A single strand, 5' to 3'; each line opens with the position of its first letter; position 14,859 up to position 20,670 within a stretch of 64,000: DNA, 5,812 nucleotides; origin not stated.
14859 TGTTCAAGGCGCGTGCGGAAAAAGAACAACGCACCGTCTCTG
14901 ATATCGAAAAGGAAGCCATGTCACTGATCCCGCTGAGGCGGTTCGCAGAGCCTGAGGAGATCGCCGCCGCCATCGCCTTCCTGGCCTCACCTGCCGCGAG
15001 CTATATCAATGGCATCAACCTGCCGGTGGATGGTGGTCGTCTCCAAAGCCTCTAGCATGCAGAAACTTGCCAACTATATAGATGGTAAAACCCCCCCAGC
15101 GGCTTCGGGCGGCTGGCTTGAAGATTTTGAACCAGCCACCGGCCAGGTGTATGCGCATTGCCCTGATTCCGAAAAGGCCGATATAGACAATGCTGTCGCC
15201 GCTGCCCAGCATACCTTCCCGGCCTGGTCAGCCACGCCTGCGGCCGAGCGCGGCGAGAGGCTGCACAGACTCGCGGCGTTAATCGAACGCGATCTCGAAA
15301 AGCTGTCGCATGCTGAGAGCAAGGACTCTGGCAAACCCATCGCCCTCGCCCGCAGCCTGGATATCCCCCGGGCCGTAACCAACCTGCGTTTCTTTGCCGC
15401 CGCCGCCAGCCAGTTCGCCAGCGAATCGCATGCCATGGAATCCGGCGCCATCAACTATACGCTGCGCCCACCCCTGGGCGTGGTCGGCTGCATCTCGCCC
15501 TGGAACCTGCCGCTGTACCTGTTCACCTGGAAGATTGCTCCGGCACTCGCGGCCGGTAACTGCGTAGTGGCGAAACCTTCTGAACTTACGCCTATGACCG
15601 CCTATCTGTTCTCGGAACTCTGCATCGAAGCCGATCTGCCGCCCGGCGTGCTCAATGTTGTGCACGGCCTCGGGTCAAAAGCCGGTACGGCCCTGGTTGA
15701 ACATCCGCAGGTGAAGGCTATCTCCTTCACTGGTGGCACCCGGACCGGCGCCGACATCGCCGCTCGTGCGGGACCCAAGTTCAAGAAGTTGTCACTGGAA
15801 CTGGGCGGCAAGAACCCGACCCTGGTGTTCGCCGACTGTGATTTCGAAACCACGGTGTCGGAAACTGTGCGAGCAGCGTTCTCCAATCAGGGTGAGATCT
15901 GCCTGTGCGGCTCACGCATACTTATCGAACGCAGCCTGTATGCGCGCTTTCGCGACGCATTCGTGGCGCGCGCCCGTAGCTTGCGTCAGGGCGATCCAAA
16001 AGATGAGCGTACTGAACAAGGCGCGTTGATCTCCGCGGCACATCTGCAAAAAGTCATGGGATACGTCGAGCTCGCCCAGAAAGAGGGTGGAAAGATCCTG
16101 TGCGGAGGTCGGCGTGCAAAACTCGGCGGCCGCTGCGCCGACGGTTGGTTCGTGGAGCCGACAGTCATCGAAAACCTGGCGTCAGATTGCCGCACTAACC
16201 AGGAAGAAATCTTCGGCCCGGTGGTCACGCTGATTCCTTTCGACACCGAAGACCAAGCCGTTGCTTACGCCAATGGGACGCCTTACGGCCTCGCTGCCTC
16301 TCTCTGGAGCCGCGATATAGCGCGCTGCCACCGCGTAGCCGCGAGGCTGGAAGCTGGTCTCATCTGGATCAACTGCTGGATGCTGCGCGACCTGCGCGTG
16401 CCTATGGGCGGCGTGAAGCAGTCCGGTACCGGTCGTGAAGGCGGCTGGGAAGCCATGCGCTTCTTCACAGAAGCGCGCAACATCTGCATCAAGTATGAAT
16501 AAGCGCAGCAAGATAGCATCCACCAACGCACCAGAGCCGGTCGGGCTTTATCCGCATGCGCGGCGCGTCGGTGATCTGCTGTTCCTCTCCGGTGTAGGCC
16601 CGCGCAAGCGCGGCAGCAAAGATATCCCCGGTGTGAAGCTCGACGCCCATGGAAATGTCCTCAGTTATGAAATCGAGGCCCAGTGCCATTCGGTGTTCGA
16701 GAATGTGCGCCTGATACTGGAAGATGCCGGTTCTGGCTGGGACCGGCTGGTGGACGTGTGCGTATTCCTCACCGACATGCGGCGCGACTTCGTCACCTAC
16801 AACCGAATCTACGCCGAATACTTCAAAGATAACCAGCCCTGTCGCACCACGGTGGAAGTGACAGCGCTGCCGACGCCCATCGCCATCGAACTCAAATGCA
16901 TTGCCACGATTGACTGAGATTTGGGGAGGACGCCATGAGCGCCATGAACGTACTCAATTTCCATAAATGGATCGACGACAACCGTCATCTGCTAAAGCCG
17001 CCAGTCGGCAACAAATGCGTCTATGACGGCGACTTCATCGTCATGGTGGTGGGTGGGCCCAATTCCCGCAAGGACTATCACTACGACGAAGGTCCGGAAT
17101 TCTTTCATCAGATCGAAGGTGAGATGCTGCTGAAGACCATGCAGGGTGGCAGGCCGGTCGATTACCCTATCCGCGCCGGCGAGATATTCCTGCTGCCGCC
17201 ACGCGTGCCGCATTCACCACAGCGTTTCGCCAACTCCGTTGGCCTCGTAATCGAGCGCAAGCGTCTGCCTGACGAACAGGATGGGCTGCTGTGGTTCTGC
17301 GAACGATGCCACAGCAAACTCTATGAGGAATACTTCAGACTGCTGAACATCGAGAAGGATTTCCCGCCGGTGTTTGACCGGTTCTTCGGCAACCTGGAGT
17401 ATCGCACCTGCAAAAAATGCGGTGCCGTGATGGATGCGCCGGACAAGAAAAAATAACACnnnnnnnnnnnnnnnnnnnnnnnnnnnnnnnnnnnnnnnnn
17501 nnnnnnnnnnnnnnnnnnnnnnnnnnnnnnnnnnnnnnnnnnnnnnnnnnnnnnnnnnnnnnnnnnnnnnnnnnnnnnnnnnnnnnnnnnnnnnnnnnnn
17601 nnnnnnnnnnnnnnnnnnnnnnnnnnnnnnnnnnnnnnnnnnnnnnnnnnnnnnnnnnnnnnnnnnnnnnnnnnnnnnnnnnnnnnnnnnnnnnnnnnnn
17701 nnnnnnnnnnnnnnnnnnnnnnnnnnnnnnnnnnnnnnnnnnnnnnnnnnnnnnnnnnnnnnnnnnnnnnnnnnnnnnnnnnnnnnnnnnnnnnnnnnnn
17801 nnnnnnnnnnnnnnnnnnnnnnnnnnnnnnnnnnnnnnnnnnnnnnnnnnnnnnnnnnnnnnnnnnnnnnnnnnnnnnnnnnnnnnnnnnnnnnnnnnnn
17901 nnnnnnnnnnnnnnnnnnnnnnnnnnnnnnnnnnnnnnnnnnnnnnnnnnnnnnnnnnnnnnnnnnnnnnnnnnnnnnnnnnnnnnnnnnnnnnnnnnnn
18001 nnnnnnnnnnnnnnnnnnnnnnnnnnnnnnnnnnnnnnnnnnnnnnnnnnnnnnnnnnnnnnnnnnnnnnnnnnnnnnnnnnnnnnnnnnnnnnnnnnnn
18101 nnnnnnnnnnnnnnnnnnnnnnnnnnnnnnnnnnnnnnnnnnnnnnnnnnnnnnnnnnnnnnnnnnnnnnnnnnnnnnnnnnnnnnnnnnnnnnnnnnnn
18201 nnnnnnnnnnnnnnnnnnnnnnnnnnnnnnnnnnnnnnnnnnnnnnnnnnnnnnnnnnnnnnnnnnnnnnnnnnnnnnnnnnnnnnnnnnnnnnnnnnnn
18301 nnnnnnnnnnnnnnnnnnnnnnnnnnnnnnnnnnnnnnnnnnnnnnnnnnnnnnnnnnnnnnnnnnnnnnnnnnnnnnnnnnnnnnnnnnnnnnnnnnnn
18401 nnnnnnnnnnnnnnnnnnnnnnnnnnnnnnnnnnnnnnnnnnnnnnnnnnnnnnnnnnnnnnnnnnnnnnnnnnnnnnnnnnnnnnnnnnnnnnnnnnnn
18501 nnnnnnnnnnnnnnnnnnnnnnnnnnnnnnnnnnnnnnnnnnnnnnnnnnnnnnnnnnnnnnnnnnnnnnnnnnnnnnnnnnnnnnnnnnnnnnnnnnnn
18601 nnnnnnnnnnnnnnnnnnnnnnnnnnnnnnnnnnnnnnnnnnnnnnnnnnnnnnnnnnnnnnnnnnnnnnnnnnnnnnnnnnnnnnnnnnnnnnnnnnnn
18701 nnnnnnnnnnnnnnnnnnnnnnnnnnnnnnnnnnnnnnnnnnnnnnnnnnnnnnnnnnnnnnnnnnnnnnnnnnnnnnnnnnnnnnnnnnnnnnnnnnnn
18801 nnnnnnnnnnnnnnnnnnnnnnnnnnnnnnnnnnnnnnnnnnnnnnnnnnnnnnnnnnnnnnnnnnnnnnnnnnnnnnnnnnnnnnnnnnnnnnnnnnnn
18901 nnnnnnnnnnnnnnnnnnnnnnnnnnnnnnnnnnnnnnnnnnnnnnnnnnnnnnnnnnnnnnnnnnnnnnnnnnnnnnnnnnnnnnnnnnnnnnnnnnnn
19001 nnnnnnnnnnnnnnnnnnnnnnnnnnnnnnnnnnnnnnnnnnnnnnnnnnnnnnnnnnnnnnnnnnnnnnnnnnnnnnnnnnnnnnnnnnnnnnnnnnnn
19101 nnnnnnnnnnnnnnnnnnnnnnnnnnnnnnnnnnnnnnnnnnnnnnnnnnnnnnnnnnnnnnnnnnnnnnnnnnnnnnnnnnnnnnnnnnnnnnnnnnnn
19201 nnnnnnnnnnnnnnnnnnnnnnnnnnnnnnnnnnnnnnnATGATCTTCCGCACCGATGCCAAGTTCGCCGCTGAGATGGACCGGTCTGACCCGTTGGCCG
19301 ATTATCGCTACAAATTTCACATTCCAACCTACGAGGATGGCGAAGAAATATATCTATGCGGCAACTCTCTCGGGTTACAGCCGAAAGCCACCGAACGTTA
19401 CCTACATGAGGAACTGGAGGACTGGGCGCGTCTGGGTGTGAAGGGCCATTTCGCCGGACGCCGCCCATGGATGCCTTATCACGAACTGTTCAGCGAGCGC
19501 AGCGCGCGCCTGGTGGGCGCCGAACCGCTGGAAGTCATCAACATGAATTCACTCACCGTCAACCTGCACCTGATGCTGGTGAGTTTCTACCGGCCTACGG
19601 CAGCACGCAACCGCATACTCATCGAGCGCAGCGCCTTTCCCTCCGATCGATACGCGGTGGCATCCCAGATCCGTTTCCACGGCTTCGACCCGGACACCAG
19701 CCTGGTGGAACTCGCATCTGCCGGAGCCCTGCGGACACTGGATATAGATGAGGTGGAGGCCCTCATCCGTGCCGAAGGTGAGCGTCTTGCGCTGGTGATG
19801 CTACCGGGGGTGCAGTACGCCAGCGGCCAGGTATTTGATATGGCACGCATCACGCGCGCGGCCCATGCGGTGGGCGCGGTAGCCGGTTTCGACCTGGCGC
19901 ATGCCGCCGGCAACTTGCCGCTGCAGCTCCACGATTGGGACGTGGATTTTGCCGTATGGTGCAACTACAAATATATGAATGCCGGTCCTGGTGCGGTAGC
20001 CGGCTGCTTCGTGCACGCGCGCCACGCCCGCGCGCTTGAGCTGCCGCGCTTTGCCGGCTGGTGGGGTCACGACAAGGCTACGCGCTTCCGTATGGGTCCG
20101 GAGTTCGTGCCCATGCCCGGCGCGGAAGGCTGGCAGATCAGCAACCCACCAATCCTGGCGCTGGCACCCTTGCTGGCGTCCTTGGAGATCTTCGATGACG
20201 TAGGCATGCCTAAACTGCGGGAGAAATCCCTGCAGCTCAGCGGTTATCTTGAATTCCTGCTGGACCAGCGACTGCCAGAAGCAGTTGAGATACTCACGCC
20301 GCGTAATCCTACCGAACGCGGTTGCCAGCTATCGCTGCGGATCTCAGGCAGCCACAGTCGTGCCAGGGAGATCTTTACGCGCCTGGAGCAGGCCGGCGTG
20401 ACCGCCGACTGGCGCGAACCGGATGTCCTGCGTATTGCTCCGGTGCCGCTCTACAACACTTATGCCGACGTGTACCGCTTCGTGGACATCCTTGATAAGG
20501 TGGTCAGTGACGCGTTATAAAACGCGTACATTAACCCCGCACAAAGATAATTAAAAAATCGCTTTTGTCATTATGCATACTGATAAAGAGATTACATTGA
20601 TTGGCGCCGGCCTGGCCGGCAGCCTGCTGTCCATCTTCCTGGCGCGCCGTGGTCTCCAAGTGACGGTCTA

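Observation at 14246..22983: Nine-gene kynurenine to 2-aminomuconate operon lacking TDO and the 4-oxalocrotonate lower pathway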

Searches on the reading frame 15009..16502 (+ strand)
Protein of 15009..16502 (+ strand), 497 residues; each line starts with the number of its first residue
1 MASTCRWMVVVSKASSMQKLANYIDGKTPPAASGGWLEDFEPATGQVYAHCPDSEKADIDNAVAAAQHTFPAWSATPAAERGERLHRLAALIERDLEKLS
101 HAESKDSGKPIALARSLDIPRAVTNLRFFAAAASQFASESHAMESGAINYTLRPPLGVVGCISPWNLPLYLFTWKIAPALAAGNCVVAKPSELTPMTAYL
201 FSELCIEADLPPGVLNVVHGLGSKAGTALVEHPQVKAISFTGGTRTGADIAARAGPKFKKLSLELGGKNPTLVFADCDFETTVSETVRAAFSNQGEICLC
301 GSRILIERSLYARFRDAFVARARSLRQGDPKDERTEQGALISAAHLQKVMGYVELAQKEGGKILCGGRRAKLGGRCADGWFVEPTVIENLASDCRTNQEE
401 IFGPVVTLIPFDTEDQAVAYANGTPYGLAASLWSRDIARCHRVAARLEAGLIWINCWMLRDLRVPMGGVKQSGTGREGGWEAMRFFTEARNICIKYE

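Call 3: search_protein_families(library=pfam, proteins=[window:15009-16502:+])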
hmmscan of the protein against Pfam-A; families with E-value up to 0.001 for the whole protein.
window:15009-16502:+ (497 aa): 1 family
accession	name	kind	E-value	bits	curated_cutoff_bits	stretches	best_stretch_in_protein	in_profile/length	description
PF00171.27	Aldedh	-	2.9e-168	560.6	23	1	37-491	9-460/461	Aldehyde dehydrogenase family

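Call 5: search_protein_families(library=ncbifam, proteins=[window:15009-16502:+], max_evalue=0.01)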
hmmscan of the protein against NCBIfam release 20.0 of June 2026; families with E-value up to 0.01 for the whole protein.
window:15009-16502:+ (497 aa): 41 families (the best 25 are shown)
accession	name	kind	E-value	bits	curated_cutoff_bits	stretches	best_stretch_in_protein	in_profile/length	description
TIGR03216.1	OH_muco_semi_DH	equivalog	3e-164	547.2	693.25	1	21-495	2-480/481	2-hydroxymuconic semialdehyde dehydrogenase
TIGR02299.1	HpaE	equivalog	6.3e-159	529.7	638.35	1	22-495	3-477/488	5-carboxymethyl-2-hydroxymuconate semialdehyde dehydrogenase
NF009725.0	PRK13252.1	equivalog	1.4e-140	468.9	593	1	16-495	3-480/488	betaine-aldehyde dehydrogenase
NF010000.0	PRK13473.1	subfamily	4.7e-139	464.1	615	1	22-495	5-473/475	aminobutyraldehyde dehydrogenase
TIGR01804.1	BADH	equivalog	4.2e-138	460.7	668.6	1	23-488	1-465/467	betaine-aldehyde dehydrogenase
NF045736.1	PaDhStyDRhodo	equivalog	2.1e-136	455.3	800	1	23-494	6-477/479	phenylacetaldehyde dehydrogenase StyD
NF050026.1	AcaldDHExaC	equivalog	4.5e-130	434.6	900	1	17-496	13-495/503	acetaldehyde dehydrogenase ExaC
NF045735.1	PaDhStyDPseudo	equivalog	3.1e-128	428.5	850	1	23-496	6-483/483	phenylacetaldehyde dehydrogenase StyD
NF007352.0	PRK09847.1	equivalog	3.7e-115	385.3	850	1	22-496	22-493/495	aldehyde dehydrogenase PuuC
NF042993.1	AlphKGSA_gudD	equivalog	2e-113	379.7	770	1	18-495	2-481/481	alpha-ketoglutaric semialdehyde dehydrogenase GucD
NF006916.0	PRK09407.1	equivalog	3.2e-112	375.8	521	1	34-493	33-491/526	succinic semialdehyde dehydrogenase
TIGR03374.1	ABALDH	equivalog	3.5e-109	365.7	909.3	1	34-495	15-472/472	aminobutyraldehyde dehydrogenase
NF052305.1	DioxValDhHalo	equivalog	9.7e-105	351.2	750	1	18-495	3-482/483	2,5-dioxovalerate dehydrogenase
TIGR01780.1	SSADH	subfamily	9.8e-105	351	646.35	1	41-487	3-445/448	succinate-semialdehyde dehydrogenase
TIGR04284.1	aldehy_Rv0768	hypoth_equivalog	3e-101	339.8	775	1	23-492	4-476/480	aldehyde dehydrogenase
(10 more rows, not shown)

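Call 73: search_solved_structures(query=window:15057-16502:+, max_evalue=1e-100)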
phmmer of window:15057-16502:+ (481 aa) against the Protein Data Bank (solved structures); distinct sequences matched with E-value up to 1e-100: 68 (the best 60 are shown).
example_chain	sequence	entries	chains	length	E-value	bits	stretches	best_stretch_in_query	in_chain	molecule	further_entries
4u3w_A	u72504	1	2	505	2e-135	455.4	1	2-479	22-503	2-aminomuconate 6-semialdehyde dehydrogenase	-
7bzv_A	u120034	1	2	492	1.1e-133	449.7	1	2-480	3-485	2-aminomuconic 6-semialdehyde dehydrogenase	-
4o6r_A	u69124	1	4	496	2.1e-131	442.1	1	7-479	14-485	Aldehyde Dehydrogenase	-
4go4_A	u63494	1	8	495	1.1e-129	436.5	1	6-479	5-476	Putative gamma-hydroxymuconic semialdehyde dehydrogenase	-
4go3_A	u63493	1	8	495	1.1e-129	436.4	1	6-479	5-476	Putative gamma-hydroxymuconic semialdehyde dehydrogenase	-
4i1w_A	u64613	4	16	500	1.3e-128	432.9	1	3-479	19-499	2-aminomuconate 6-semialdehyde dehydrogenase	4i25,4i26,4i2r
4npi_A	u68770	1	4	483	1.3e-128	432.9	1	3-479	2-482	2-aminomuconate 6-semialdehyde dehydrogenase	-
5kj5_A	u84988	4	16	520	7.5e-128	430.4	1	3-479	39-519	2-aminomuconate 6-semialdehyde dehydrogenase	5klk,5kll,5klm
4oe2_A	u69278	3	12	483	9.1e-128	430.1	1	3-479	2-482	2-aminomuconate 6-semialdehyde dehydrogenase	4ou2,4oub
5kln_A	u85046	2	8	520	2e-127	429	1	3-479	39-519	2-aminomuconate 6-semialdehyde dehydrogenase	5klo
2d4e_A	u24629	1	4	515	1.9e-119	402.7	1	6-478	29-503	5-carboxymethyl-2-hydroxymuconate semialdehyde dehydrogenase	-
6bjp_A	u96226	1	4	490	3.3e-117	395.3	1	6-478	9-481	NAD/NADP-dependent betaine aldehyde dehydrogenase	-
2wox_A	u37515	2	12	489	6.3e-117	394.4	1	6-478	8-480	BETAINE ALDEHYDE DEHYDROGENASE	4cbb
2wme_A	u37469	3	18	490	6.3e-117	394.4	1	6-478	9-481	BETAINE ALDEHYDE DEHYDROGENASE | NAD/NADP-dependent betaine aldehyde dehydrogenase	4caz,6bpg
2xdr_A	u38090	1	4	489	4.4e-116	391.6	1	6-478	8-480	BETAINE ALDEHYDE DEHYDROGENASE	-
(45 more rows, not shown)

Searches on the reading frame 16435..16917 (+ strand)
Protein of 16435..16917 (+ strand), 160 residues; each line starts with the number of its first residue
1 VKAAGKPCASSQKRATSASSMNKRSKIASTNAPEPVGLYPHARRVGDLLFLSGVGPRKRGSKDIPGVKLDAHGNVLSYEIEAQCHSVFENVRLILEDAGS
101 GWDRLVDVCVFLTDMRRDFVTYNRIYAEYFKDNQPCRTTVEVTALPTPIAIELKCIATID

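Call 3: search_protein_families(library=pfam, proteins=[window:16435-16917:+])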
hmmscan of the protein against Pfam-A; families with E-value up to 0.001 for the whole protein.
window:16435-16917:+ (160 aa): 1 family
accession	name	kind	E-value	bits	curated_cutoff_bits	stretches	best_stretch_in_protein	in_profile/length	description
PF01042.26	Ribonuc_L-PSP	-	3.9e-25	88.6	27.3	1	30-158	2-120/121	Endoribonuclease L-PSP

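Call 5: search_protein_families(library=ncbifam, proteins=[window:16435-16917:+], max_evalue=0.01)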
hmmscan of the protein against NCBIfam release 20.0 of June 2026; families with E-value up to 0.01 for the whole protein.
window:16435-16917:+ (160 aa): 3 families
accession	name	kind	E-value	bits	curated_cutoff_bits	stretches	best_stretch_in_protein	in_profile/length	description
TIGR00004.1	TIGR00004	subfamily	1e-26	93.5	106.25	1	26-158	3-124/125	Rid family detoxifying hydrolase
NF008490.0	PRK11401.1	equivalog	2e-11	43.9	222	1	27-157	5-125/129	enamine/imine deaminase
TIGR03610.1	RutC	equivalog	7e-11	42.3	169.1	1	67-159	34-126/127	pyrimidine utilization protein C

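Call 38: search_solved_structures(query=window:16495-16917:+, max_evalue=1e-8)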
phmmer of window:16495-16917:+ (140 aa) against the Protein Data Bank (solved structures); distinct sequences matched with E-value up to 1e-8: 33.
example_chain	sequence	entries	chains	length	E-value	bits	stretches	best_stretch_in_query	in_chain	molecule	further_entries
6izh_A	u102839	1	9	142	4.6e-23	84.8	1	12-137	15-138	2-aminomuconate deaminase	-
2dyy_A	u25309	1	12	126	8.9e-21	77.4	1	7-137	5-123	UPF0076 protein PH0854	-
5yu2_A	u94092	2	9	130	2.1e-19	72.9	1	7-139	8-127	Translation initiation inhibitor homologue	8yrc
2csl_A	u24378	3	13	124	3.8e-19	72.1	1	9-138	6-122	protein translation initiation inhibitor | translation initiation inhibitor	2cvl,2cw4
3l7q_A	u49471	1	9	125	1.5e-18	70.2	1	6-138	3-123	Putative translation initiation inhibitor, aldR regulator-like protein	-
8v8r_A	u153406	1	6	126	2.9e-17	66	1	7-139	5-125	Enamine/imine deaminase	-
1x25_A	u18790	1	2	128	3.3e-17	65.8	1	8-136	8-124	Hypothetical UPF0076 protein ST0811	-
1jd1_A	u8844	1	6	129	1.1e-16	64.1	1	9-137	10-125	HYPOTHETICAL 13.9 KDA PROTEIN IN FCY2-PET117 INTERGENIC REGION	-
5y6u_A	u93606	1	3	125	1.3e-16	63.9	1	47-139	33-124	YabJ protein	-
1qd9_A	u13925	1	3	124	1.3e-16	63.8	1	47-139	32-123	PURINE REGULATORY PROTEIN YABJ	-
5hp7_A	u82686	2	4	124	2.3e-16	63.1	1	9-139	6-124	Reactive Intermediate Deaminase A, chloroplastic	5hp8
7cd2_A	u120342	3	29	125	3.4e-16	62.5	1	47-139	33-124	YabJ protein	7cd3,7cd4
1xrg_A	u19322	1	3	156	5e-16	61.9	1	9-137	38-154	Putative translation initiation inhibitor, yjgF family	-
3mqw_A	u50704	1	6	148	5.1e-16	61.9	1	1-139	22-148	putative Endoribonuclease L-PSP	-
3m1x_A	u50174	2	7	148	5.2e-16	61.9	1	1-139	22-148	putative Endoribonuclease L-PSP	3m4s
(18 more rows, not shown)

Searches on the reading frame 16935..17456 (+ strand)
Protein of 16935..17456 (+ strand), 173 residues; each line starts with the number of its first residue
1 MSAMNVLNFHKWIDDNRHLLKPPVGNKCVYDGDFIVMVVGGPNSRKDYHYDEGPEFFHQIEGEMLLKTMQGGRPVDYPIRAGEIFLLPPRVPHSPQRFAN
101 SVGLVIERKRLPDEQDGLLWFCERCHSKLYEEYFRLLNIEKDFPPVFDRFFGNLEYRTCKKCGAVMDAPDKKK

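Call 3: search_protein_families(library=pfam, proteins=[window:16935-17456:+])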
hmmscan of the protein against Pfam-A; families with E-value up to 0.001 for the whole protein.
window:16935-17456:+ (173 aa): 2 families
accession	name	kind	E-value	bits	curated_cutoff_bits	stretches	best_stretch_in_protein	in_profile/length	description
PF06052.18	3-HAO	-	8.3e-65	217.5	25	1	1-151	1-151/151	3-hydroxyanthranilic acid dioxygenase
PF07883.17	Cupin_2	-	2.7e-06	27.4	27.2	1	42-95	7-56/70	Cupin domain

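Call 5: search_protein_families(library=ncbifam, proteins=[window:16935-17456:+], max_evalue=0.01)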
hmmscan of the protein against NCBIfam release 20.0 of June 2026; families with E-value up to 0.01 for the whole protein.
window:16935-17456:+ (173 aa): 2 families
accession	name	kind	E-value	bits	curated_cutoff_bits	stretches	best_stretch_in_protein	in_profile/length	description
NF009763.0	PRK13264.1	equivalog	8.9e-76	253.8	220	1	2-171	3-173/178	3-hydroxyanthranilate 3,4-dioxygenase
TIGR03037.1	anthran_nbaC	equivalog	6.2e-71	237.6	145.95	1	7-163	1-158/159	3-hydroxyanthranilate 3,4-dioxygenase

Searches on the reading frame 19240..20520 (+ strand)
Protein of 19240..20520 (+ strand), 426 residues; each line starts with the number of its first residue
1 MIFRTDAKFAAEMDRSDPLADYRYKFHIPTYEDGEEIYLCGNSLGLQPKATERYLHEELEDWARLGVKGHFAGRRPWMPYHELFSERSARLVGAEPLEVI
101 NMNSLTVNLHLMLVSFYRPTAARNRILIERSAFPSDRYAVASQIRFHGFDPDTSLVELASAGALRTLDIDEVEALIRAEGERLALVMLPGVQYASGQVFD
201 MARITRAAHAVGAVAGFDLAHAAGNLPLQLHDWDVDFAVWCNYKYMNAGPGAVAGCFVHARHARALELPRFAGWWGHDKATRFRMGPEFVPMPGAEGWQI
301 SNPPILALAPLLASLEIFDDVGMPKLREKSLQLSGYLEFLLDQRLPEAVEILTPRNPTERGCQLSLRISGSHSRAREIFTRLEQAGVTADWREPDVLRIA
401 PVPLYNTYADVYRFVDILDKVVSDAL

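Call 3: search_protein_families(library=pfam, proteins=[window:19240-20520:+])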
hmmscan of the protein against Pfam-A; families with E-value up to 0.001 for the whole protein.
window:19240-20520:+ (426 aa): 2 families
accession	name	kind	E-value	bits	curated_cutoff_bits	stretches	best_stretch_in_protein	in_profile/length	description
PF22580.2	KYNU_C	-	1.2e-27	96.2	27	1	326-418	1-90/90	Kynureninase C-terminal domain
PF00266.25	Aminotran_5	-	3.2e-11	43.3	21.5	1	85-386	49-332/371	Aminotransferase class-V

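Call 5: search_protein_families(library=ncbifam, proteins=[window:19240-20520:+], max_evalue=0.01)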
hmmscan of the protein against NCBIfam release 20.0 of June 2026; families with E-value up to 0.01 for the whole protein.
window:19240-20520:+ (426 aa): 16 families
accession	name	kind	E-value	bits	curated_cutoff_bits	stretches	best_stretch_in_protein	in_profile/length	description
TIGR01814.1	kynureninase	equivalog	3.5e-139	464.1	246.4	1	11-422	2-399/400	kynureninase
TIGR01979.1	sufS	subfamily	6.3e-13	48.4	475.1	1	87-388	70-354/403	SufS family cysteine desulfurase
NF040779.1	Sec_lyase_SclA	exception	1.4e-05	24.2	525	1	165-365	122-308/378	selenocysteine lyase SclA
TIGR01976.1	am_tr_V_VC1184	hypoth_equivalog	1.6e-05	24.4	352.35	1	167-253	146-229/401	cysteine desulfurase-like protein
NF008126.0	PRK10874.1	equivalog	5.3e-05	22.5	607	1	163-338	144-309/401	cysteine desulfurase CsdA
NF006810.0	PRK09331.1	subfamily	0.00011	21.1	301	1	170-249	148-228/397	Sep-tRNA:Cys-tRNA synthetase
TIGR01977.1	am_tr_V_EF2568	hypoth_equivalog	0.00017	20.8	377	1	167-373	125-316/376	cysteine desulfurase family protein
TIGR03392.1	FeS_syn_CsdA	equivalog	0.00022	20.5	493.6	1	163-336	141-304/398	cysteine desulfurase CsdA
NF005961.0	PRK08045.1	equivalog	0.00024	19.9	690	1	159-271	112-225/386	cystathionine gamma-synthase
TIGR03403.1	nifS_epsilon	equivalog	0.0022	16.9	587.7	1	173-260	131-216/382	NifS family cysteine desulfurase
NF000586.1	PRK00011.1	subfamily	0.0025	16.6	335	1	165-236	141-208/404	serine hydroxymethyltransferase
NF006463.0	PRK08861.1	equivalog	0.0027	16.7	670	1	167-276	123-227/388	O-succinylhomoserine (thiol)-lyase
NF041166.1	f2_encap_cargo1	exception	0.0031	16.7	800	1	169-253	376-458/623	family 2A encapsulin nanocompartment cargo protein cysteine desulfurase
NF002874.0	PRK03244.1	equivalog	0.0047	15.8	457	1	353-425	324-395/399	acetylornithine transaminase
TIGR03301.1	PhnW-AepZ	equivalog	0.006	16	360.8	1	162-262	106-202/355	2-aminoethylphosphonate aminotransferase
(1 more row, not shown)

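Call 76: search_solved_structures(query=window:19240-20520:+, max_evalue=1e-20)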
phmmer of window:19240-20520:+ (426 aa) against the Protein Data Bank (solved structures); distinct sequences matched with E-value up to 1e-20: 4.
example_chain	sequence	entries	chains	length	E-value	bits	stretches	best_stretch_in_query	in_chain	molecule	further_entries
3e9k_A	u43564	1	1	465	7.1e-117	394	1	5-424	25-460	Kynureninase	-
2hzp_A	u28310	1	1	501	9.6e-117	393.6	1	5-424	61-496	Kynureninase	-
7s3v_A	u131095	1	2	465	1.7e-115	389.5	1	5-424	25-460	Kynureninase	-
1qz9_A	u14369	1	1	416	2.4e-53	184.7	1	12-422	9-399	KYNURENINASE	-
